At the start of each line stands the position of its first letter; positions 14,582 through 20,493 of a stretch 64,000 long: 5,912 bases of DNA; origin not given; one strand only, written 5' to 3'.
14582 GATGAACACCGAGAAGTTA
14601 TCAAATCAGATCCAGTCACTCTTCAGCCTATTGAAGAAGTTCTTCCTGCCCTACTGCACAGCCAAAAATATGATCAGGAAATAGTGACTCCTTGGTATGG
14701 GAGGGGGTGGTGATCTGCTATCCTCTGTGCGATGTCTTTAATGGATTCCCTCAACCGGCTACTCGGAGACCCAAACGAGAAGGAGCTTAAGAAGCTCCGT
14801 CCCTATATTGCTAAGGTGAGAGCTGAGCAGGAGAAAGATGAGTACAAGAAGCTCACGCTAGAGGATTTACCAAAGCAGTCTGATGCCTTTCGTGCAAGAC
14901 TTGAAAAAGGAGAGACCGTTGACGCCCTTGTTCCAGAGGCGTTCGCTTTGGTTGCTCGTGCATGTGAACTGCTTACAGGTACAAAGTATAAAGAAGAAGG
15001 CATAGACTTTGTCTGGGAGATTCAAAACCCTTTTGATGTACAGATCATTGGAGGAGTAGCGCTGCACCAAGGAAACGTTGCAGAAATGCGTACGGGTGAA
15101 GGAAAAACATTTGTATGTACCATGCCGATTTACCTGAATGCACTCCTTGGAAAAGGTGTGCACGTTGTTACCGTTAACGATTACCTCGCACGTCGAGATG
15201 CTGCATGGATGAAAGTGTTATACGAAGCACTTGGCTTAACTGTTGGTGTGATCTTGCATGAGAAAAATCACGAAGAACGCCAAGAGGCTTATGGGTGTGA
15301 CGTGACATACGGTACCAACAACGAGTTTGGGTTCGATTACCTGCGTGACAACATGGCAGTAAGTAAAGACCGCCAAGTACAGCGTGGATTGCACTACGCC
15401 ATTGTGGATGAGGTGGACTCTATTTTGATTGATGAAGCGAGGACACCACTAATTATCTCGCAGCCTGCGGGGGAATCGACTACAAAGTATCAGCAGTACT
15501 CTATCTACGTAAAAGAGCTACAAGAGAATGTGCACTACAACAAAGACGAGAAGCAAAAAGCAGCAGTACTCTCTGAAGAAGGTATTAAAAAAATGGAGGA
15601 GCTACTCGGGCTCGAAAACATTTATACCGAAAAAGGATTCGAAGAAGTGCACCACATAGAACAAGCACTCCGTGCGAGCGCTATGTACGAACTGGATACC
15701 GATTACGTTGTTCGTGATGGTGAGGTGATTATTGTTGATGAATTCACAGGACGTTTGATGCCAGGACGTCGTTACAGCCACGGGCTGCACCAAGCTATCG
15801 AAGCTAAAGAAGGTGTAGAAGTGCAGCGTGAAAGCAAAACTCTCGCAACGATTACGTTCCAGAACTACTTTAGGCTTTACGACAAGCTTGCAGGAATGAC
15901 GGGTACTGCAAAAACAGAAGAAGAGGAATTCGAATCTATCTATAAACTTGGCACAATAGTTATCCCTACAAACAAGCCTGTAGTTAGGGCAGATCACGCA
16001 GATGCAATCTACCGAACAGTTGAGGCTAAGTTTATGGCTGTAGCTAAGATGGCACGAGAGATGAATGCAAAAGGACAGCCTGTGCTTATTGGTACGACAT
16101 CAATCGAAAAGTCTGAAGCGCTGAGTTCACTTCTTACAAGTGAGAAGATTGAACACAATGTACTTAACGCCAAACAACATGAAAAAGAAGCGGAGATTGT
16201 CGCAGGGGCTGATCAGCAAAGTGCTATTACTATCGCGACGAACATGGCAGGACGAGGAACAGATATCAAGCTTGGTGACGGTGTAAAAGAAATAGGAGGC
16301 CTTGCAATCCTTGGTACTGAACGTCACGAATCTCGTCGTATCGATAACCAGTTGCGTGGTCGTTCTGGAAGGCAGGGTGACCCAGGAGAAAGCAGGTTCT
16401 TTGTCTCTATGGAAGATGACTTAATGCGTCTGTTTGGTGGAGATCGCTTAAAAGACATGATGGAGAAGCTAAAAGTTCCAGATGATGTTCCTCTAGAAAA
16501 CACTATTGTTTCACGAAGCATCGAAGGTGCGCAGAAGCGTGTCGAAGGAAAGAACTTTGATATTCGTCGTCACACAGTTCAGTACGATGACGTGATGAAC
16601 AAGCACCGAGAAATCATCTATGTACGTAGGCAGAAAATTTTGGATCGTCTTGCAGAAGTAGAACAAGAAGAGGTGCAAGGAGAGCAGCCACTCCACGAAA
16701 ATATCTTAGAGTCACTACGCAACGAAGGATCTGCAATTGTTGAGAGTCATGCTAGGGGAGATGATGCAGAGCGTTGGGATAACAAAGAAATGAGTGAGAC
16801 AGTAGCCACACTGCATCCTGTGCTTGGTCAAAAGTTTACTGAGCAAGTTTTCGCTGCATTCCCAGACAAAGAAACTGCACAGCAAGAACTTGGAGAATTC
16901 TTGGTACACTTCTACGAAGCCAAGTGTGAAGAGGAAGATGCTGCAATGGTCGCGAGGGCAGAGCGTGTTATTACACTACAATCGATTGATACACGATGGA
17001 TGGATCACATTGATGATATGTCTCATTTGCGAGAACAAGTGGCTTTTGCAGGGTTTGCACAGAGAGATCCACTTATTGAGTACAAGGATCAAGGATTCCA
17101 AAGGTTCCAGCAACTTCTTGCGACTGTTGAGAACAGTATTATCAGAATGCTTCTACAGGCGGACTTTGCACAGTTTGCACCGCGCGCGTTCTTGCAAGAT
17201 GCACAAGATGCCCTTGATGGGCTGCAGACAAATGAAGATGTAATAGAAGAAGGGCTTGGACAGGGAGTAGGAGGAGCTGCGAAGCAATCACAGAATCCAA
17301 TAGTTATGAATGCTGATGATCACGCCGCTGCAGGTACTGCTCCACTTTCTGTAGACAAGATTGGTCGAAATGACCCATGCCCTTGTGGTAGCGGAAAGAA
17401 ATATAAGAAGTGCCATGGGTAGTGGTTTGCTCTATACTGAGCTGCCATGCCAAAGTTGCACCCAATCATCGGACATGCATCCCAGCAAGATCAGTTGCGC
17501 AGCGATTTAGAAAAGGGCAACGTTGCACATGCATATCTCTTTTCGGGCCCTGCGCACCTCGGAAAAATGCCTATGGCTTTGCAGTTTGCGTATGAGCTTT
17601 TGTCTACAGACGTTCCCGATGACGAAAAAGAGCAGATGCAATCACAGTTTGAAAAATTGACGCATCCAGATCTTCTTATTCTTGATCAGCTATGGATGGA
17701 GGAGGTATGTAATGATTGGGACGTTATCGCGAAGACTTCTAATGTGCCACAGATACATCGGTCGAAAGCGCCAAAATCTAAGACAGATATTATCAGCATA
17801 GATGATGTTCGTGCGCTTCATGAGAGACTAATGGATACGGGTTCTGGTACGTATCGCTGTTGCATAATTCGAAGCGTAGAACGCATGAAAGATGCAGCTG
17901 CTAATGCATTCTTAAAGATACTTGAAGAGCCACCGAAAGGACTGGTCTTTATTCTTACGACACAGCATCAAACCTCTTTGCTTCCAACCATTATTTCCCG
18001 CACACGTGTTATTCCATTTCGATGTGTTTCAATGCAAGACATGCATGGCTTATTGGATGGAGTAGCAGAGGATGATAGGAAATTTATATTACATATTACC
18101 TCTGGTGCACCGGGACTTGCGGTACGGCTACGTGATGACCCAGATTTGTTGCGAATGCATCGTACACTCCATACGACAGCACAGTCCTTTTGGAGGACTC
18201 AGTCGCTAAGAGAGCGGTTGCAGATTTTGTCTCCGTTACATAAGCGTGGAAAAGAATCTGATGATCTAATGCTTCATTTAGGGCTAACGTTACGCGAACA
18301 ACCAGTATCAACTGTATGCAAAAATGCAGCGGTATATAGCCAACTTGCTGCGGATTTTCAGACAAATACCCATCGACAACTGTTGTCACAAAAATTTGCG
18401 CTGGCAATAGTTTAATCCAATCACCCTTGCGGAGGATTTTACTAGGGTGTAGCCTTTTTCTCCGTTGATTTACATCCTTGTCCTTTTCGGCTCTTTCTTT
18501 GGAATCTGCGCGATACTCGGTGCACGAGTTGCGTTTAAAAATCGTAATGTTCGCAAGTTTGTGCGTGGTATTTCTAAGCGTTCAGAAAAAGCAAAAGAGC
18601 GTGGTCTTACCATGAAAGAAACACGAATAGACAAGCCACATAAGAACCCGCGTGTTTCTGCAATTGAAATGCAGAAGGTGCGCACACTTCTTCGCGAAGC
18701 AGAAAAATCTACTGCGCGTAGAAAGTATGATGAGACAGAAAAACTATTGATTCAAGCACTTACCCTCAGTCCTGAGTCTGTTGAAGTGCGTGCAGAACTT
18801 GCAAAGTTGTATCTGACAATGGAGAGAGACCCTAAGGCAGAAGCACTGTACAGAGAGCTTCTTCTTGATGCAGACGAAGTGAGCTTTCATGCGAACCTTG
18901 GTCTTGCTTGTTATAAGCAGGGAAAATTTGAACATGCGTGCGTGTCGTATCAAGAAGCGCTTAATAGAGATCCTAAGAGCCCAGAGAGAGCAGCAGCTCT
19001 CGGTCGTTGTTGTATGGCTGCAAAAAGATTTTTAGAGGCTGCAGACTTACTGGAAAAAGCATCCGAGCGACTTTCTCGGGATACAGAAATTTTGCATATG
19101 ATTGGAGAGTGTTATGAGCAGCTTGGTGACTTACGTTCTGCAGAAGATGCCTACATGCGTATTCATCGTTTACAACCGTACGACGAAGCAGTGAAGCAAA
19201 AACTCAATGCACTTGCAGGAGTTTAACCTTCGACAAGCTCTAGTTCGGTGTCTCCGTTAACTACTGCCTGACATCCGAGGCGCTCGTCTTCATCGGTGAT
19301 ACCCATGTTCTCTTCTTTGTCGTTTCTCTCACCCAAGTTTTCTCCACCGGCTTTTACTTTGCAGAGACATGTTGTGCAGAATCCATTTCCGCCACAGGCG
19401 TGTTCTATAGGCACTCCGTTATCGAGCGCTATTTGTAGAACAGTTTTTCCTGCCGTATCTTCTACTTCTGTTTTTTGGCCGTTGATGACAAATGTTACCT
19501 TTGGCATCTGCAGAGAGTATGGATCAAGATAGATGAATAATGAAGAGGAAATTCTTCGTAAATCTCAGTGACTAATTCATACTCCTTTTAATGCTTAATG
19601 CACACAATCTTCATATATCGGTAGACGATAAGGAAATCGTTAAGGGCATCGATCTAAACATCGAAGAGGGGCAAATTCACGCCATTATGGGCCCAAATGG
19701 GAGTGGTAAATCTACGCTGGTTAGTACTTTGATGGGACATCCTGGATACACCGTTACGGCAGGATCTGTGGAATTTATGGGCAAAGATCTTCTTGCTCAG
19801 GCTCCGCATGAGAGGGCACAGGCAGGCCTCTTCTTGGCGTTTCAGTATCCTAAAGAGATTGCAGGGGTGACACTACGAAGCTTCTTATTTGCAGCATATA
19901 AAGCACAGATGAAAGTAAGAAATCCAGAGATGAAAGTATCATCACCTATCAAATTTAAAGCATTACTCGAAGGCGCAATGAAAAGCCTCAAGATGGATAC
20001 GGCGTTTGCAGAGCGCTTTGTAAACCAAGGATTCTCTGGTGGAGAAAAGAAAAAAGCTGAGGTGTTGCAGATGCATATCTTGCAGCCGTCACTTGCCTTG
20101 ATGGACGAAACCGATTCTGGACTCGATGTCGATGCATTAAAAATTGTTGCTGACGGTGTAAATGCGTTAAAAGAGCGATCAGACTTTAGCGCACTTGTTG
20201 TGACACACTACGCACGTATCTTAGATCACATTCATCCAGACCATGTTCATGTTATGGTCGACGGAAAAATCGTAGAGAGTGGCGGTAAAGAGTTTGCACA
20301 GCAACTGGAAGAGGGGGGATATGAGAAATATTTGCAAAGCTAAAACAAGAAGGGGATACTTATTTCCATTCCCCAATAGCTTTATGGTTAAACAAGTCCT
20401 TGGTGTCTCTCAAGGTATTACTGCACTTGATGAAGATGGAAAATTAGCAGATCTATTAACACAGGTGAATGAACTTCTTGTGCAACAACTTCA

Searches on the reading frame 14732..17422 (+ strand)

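Call 73: search_protein_families(library=pfam, proteins=[window:14732-17422:+], max_evalue=0.001)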
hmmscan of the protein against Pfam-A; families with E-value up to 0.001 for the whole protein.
window:14732-17422:+ (896 aa): 7 families
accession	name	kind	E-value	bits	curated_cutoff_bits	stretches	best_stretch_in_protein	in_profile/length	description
PF07517.20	SecA_DEAD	-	1.6e-120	402.2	24.6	1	8-401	2-290/290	SecA DEAD-like domain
PF21090.3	P-loop_SecA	-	2.3e-76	256.4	27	2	416-517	1-102/205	SecA P-loop domain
PF07516.18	SecA_SW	-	4.4e-49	167.7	26.7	1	587-810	1-199/200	SecA Wing and Scaffold domain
PF01043.26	SecA_PP_bind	-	4.8e-39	133.8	23.5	1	249-357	2-110/110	SecA preprotein cross-linking domain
PF02810.21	SEC-C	-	3.3e-10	40.1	20.4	1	879-896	1-18/19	SEC-C motif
PF00270.35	DEAD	-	7.3e-06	26.2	26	1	116-233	18-131/167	DEAD/DEAH box helicase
PF00271.37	Helicase_C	-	0.00012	22.7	23.5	0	437-549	6-110/110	Helicase conserved C-terminal domain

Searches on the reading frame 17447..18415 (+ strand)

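Call 39: search_protein_families(library=pfam, proteins=[window:17447-18415:+], max_evalue=0.001)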
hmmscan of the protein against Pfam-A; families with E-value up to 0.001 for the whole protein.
window:17447-18415:+ (322 aa): 1 family
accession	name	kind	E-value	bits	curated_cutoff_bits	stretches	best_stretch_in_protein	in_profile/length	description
PF13177.12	DNA_pol3_delta2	-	2.8e-36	125.4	27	1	11-192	3-158/161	DNA polymerase III, delta subunit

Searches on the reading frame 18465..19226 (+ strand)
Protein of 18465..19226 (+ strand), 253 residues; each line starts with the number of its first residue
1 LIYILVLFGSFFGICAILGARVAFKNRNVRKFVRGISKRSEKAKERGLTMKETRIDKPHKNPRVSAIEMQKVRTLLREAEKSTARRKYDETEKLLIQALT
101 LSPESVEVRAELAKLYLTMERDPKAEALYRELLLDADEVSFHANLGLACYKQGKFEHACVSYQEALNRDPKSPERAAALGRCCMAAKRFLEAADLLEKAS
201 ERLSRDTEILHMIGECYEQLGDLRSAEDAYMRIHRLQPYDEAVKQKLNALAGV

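Call 39: search_protein_families(library=pfam, proteins=[window:18465-19226:+], max_evalue=0.001)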
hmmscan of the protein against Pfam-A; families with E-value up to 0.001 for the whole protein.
window:18465-19226:+ (253 aa): 15 families
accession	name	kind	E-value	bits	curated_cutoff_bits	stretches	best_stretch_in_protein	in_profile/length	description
PF14559.12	TPR_19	-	8.9e-19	68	25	3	84-137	3-56/68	Tetratricopeptide repeat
PF07719.23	TPR_2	-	2.7e-17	61.8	27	1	141-171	3-33/34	Tetratricopeptide repeat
PF00515.34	TPR_1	-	4.4e-15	55.2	27.8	1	142-171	4-33/34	Tetratricopeptide repeat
PF13428.12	TPR_14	-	3.5e-13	49.3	23.5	0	208-247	2-41/44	Tetratricopeptide repeat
PF13424.12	TPR_12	-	1.2e-11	45.1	30.1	2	178-235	8-73/77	Tetratricopeptide repeat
PF13181.12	TPR_8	-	1.2e-11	44.2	25.7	0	141-171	3-33/34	Tetratricopeptide repeat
PF13176.12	TPR_7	-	2e-10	40.3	27.9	0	143-174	3-36/36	Tetratricopeptide repeat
PF13414.12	TPR_11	-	7.9e-10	38.7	26.8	1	146-174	1-29/42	TPR repeat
PF13432.12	TPR_16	-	8e-10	39.4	32.7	0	145-199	3-57/65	Tetratricopeptide repeat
PF13431.12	TPR_17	-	1e-07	32.1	24.4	0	195-227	1-33/34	Tetratricopeptide repeat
PF12895.13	ANAPC3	-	1.1e-06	29.3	27.2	1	152-230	2-79/82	Anaphase-promoting complex, cyclosome, subunit 3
PF23914.1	TPR_CcmH_CycH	-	1.6e-06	28.5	42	0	95-175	73-157/158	Cytochrome c-type biogenesis protein H TPR domain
PF24575.1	TPR_Slam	-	0.0002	22.2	35.2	0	128-194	37-102/104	Surface lipoprotein assembly modifier, N-terminal TPR repeats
PF13174.12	TPR_6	-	0.00027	21.8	26.3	0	210-234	3-27/33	Tetratricopeptide repeat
PF04733.20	Coatomer_E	-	0.00029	20.8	21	0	182-222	210-250/290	Coatomer epsilon subunit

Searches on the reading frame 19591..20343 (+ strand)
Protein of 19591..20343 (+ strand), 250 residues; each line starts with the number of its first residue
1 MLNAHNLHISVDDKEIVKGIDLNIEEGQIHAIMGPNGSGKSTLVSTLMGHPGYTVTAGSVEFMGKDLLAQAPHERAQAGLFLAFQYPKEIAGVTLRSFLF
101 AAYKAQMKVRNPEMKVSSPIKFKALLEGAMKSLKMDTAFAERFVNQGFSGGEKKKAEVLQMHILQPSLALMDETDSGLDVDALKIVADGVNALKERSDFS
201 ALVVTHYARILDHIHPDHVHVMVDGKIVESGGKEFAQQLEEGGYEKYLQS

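Call 73: search_protein_families(library=pfam, proteins=[window:19591-20343:+], max_evalue=0.001)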
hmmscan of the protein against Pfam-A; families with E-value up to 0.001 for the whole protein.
window:19591-20343:+ (250 aa): 4 families
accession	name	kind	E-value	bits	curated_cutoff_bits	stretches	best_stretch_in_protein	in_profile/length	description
PF00005.33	ABC_tran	-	1.8e-20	74.4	25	1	18-174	2-135/137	ABC transporter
PF02463.25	SMC_N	-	9.6e-08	32.2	40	1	27-214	24-205/220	RecF/RecN/SMC N terminal domain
PF13555.12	AAA_29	-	0.00016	21.8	27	1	21-44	16-39/61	P-loop containing region of AAA domain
PF13304.12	AAA_21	-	0.00023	21.8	27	0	29-47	1-19/304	AAA domain, putative AbiEii toxin, Type IV TA system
